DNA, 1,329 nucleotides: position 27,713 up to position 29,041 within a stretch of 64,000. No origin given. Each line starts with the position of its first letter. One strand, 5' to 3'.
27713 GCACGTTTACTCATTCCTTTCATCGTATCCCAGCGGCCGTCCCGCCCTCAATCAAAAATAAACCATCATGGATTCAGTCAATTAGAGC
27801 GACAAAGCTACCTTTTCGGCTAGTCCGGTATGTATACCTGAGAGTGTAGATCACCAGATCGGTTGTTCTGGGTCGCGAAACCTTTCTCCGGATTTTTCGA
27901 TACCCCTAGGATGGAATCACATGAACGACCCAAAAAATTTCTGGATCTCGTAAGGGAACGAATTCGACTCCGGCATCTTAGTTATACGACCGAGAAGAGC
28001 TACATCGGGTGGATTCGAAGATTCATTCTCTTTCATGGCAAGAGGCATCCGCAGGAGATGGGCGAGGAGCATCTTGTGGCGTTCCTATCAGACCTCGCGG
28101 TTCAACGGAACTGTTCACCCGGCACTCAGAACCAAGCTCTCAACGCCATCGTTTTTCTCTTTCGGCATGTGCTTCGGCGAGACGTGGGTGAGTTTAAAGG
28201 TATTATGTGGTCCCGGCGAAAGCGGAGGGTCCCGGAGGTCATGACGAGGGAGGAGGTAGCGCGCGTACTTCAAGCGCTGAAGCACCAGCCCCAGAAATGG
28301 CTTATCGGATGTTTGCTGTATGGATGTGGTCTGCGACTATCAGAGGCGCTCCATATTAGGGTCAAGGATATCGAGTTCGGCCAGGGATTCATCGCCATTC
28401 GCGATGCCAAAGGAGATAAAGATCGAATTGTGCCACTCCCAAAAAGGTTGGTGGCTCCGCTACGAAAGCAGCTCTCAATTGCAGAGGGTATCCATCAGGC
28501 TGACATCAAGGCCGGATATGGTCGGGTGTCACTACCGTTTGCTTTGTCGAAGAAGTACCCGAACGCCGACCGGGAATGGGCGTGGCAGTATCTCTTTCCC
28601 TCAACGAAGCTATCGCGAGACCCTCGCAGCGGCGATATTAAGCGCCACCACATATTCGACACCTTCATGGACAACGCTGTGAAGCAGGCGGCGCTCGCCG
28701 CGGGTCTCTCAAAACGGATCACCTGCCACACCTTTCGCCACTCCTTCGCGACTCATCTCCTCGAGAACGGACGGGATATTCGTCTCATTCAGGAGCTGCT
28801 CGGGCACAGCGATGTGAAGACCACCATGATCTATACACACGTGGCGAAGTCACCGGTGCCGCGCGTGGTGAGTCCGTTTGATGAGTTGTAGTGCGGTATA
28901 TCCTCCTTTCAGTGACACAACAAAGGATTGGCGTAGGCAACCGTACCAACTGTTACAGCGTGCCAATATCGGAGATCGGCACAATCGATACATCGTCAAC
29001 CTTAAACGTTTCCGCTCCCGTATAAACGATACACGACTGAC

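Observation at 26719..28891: Chromosomal integron whose two cassette boundaries pass an exact R''/R' complementarity test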

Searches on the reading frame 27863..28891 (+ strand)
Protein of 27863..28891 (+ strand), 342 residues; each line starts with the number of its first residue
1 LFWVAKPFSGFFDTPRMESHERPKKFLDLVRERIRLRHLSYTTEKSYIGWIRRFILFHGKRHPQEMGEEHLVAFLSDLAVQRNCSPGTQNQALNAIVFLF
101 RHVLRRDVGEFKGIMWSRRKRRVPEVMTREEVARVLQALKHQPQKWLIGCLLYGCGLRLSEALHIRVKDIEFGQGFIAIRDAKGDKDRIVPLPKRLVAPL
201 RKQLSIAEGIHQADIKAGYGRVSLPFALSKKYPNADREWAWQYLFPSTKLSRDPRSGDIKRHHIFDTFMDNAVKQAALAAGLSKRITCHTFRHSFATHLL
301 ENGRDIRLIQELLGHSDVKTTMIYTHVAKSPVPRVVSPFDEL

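Call 3: search_protein_families(library=ncbifam, proteins=[window:27863-28891:+], max_evalue=0.01)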
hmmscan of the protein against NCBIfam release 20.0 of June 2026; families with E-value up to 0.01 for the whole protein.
window:27863-28891:+ (342 aa): 13 families
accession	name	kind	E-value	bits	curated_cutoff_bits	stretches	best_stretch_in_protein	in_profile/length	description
TIGR02249.1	integrase_gron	subfamily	1.2e-130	435.4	265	1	26-342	1-315/315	integron integrase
NF011946.0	PRK15417.1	equivalog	6.7e-91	304.9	435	1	22-341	12-329/337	integron integrase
NF040815.2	recomb_XerA_Arch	equivalog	1.6e-51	175.4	220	2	33-207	6-175/263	site-specific tyrosine recombinase/integron integrase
TIGR02225.1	recomb_XerD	equivalog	5.9e-47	160.4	329.6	1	37-335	11-282/290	site-specific tyrosine recombinase XerD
NF001399.0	PRK00283.1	subfamily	1.7e-44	152.3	279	1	37-333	20-289/300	tyrosine recombinase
TIGR02224.1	recomb_XerC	equivalog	3e-43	148.3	335.15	2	267-330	217-280/295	tyrosine recombinase XerC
NF002331.0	PRK01287.1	subfamily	2.1e-32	112.5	371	2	270-329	254-314/365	site-specific tyrosine recombinase XerC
NF003462.0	PRK05084.1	equivalog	4.4e-17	61.8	267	2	282-330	299-347/360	tyrosine recombinase XerS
NF007370.0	PRK09870.1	subfamily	8.1e-13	48.4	221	2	273-326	125-178/200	tyrosine-type DNA invertase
NF007371.0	PRK09871.1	subfamily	7.3e-12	45.2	222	1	273-326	120-173/198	tyrosine-type DNA invertase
NF040693.1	recomb_GmtY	equivalog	7.8e-11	41.9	340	1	255-330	360-435/441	gamma-mobile-trio recombinase GmtY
NF002685.0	PRK02436.1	equivalog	4.1e-05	23.5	178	1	34-205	9-172/245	site-specific tyrosine recombinase XerD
NF041502.1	integrase_1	equivalog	4.6e-05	22.3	350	1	285-329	318-362/484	site-specific integrase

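Call 4: search_protein_families(library=pfam, proteins=[window:27863-28891:+], max_evalue=0.01)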
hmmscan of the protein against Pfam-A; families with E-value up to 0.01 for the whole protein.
window:27863-28891:+ (342 aa): 2 families
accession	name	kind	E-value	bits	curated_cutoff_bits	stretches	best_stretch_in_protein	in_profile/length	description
PF00589.27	Phage_integrase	-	7.5e-38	130.4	27.1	1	126-329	2-170/172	Phage integrase family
PF13495.12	Phage_int_SAM_4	-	1.9e-31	108.7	27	1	26-109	1-84/85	Phage integrase, N-terminal SAM-like domain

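Call 8: find_related_loci(query=window:27914-28891:+, collection=genome_contigs, flank=10000)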
Query window:27914-28891:+ (325 aa) in genome_contigs; peptide patterns used: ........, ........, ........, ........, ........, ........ (x = any residue, [..] = any of these).
600 stretches matched a pattern (row limit reached: there are more); 570 encode a relative of the query (tblastn E <= 1e-3); the best 80 are kept; 80 distinct loci.
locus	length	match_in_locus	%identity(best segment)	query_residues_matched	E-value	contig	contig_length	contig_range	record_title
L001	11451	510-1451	56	8-323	3e-115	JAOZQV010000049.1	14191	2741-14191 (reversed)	MAG: Deltaproteobacteria bacterium isolate GMC6_bin_6_sub GMC6_4171_length_14191_cov_8.174802, whole genome shotgun sequ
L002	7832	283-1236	54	4-323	7e-115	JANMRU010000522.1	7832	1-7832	MAG: Pseudanabaena sp. SOY_30_concoct_251 SOY_30_k141_1794044, whole genome shotgun sequence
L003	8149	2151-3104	54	4-323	7e-114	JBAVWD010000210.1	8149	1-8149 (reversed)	MAG: Anaerolineae bacterium isolate MFD01591_ilm_asm_bin2 k127_154196, whole genome shotgun sequence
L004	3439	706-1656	54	5-323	2e-115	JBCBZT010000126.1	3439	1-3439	MAG: Cyanobacteria bacterium P01_A01_bin.123 k141_1502577_length_3439_cov_169.6189, whole genome shotgun sequence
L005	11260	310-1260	54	5-323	9e-113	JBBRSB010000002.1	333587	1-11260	MAG: Gloeobacterales cyanobacterium isolate La2_maxbin2.427 La2_maxbin2.427_K_1668996L333587_cov_111.9980, whole genome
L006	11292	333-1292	55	2-323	5e-112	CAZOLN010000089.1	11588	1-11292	MAG TPA_asm: uncultured Anaerolineales bacterium isolate binchicken_co6_399 genome assembly, contig: NODE_6661_length_11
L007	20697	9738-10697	54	4-325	2e-112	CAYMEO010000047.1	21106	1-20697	MAG TPA_asm: uncultured Spirochaetia bacterium isolate binchicken_co71_42 genome assembly, contig: NODE_1073_length_2110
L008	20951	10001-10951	53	5-323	4e-112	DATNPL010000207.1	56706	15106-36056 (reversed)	MAG TPA_asm: Coleofasciculaceae cyanobacterium isolate SMAG_U16480 k141_15799, whole genome shotgun sequence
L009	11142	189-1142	54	4-323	4e-112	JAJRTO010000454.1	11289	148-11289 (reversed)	MAG: Candidatus Poribacteria bacterium isolate Dive96_bin1.70 k141_4538854, whole genome shotgun sequence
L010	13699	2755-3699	55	6-323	2e-111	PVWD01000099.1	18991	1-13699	Filamentous cyanobacterium CCP2 NODE_125_length_18991_cov_5.36373_ID_83927, whole genome shotgun sequence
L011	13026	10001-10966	53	2-325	4e-111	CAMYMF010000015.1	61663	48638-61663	MAG: uncultured Nitrospirae bacterium isolate ES_M_CG2-30-53-67_01 genome assembly, contig: scaffold_451, whole genome s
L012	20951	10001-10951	54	5-323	9e-111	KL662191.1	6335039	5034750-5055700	Leptolyngbya sp. JSC-1 genomic scaffold Osccy1DRAFT_CYJSC1_DRAF_scaffold00069.1, whole genome shotgun sequence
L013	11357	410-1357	55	5-323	2e-110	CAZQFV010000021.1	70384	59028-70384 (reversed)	MAG TPA_asm: uncultured Chloroflexia bacterium isolate binchicken_co7_230 genome assembly, contig: NODE_719_length_70384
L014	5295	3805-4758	52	6-325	2e-110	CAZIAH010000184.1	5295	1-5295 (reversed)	MAG TPA_asm: uncultured bacterium isolate SRP323688_co1_225 genome assembly, contig: NODE_21271_length_5295_cov_7.741794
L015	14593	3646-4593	52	5-323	3e-110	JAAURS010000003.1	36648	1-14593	MAG: Acaryochloridaceae cyanobacterium RU_4_10 NODE_357_length_36648_cov_2.799677, whole genome shotgun sequence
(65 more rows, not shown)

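Call 10: find_encoding_contigs(protein=window:27914-28891:+, flank=10000, max_places=10)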
Protein window:27914-28891:+ (325 aa): no gene with exactly this product is on record in the collection.

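Call 12: find_encoding_contigs(protein=window:27863-28891:+, flank=10000, max_places=10)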
Protein window:27863-28891:+ (342 aa): no gene with exactly this product is on record in the collection.

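Call 30: search_solved_structures(query=window:27914-28891:+, show_alignments=2)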
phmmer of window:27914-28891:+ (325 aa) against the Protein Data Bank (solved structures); distinct sequences matched with E-value up to 0.001: 15.
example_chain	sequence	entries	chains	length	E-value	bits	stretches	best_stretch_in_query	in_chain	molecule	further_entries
2a3v_A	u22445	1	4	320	3.1e-84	286.2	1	8-324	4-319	site-specific recombinase IntI4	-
4a8e_A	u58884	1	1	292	1e-31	113.6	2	68-187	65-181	PROBABLE TYROSINE RECOMBINASE XERC-LIKE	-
5hxy_A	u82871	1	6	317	1.8e-29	106.2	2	247-315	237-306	Tyrosine recombinase XerA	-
1a0p_A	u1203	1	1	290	3.1e-24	89.1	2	250-313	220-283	SITE-SPECIFIC RECOMBINASE XERD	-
5dcf_A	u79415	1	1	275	1.3e-21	80.4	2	250-313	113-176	Tyrosine recombinase XerD,DNA translocase FtsK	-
5c6k_A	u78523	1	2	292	7.5e-13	51.6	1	265-313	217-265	Integrase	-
9i5v_14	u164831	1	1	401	2.7e-12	49.8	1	264-313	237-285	Ribosome-associated translation inhibitor RaiA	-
5jjv_A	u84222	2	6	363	2.9e-12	49.7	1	255-323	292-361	Tyrosine recombinase XerH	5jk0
5dor_A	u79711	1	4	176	1.4e-11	47.5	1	264-313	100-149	Integrase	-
1aih_A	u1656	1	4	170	9.7e-10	41.4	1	249-318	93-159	HP1 INTEGRASE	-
5vfz_A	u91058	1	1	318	7.8e-09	38.4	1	251-311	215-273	Gp33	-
3nkh_A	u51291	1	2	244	1.2e-06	31.3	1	253-313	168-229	Integrase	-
6en0_A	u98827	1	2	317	2.4e-05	27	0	264-309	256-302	Int protein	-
6emy_A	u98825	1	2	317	3.2e-05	26.6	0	264-310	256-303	Int protein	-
6emz_A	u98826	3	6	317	6.2e-05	25.6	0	264-309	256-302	Int protein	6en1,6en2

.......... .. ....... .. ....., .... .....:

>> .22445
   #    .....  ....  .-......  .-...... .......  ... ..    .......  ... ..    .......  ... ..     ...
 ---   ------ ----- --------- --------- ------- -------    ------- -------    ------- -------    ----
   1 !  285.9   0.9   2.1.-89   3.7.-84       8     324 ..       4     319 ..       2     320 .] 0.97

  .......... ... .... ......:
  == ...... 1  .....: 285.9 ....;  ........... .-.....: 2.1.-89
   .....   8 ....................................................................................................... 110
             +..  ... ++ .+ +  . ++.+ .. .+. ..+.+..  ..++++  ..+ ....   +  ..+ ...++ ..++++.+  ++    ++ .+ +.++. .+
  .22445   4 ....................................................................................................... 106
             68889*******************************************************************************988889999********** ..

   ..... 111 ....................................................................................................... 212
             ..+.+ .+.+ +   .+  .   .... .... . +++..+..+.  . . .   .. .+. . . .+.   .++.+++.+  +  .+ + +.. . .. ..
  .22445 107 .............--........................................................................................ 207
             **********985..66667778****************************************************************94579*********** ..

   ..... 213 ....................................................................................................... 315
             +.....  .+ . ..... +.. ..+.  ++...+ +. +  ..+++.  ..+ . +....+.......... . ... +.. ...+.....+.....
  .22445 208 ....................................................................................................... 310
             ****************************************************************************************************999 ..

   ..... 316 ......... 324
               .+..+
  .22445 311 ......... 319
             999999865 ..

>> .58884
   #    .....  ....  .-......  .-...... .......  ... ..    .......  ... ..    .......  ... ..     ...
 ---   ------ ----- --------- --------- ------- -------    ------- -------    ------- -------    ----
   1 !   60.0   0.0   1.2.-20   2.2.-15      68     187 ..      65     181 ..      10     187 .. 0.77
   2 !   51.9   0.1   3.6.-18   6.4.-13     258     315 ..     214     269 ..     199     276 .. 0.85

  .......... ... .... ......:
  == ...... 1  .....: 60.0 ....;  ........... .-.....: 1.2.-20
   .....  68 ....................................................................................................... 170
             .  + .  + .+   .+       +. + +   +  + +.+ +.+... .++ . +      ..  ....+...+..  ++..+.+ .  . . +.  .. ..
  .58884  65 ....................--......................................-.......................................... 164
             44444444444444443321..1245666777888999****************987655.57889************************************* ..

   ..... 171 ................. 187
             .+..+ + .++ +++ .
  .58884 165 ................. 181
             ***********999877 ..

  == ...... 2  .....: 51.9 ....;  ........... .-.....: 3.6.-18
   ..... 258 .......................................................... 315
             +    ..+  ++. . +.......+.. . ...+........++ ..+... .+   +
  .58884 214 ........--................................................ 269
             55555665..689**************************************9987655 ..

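Call 31: find_related_loci(query=window:27914-28891:+, collection=metagenome_contigs, flank=10000)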
Query window:27914-28891:+ (325 aa) in metagenome_contigs; peptide patterns used: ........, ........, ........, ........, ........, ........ (x = any residue, [..] = any of these).
600 stretches matched a pattern (row limit reached: there are more); 561 encode a relative of the query (tblastn E <= 1e-3); the best 80 are kept; 80 distinct loci.
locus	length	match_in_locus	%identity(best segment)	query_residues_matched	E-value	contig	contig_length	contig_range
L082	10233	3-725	95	85-325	6e-156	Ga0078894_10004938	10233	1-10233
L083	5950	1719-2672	54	4-323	3e-114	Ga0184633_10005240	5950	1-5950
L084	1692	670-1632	54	2-324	1e-120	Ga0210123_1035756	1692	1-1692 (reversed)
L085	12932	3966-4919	53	5-325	3e-112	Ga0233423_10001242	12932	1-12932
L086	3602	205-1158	51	4-323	1e-113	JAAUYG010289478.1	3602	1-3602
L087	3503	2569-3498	54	5-320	1e-113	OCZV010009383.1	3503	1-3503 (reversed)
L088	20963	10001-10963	53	2-324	8e-111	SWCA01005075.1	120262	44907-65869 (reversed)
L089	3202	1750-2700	52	5-323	9e-114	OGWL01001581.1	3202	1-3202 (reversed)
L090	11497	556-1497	53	7-323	2e-110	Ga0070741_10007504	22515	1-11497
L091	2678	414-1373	53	4-325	3e-114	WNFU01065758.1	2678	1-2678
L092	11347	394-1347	51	4-323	8e-110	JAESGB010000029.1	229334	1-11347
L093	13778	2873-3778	53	5-308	7e-110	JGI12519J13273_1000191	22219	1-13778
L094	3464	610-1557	53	8-325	1e-111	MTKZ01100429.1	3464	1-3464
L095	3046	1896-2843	55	6-323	7e-113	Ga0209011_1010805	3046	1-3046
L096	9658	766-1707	54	8-323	3e-109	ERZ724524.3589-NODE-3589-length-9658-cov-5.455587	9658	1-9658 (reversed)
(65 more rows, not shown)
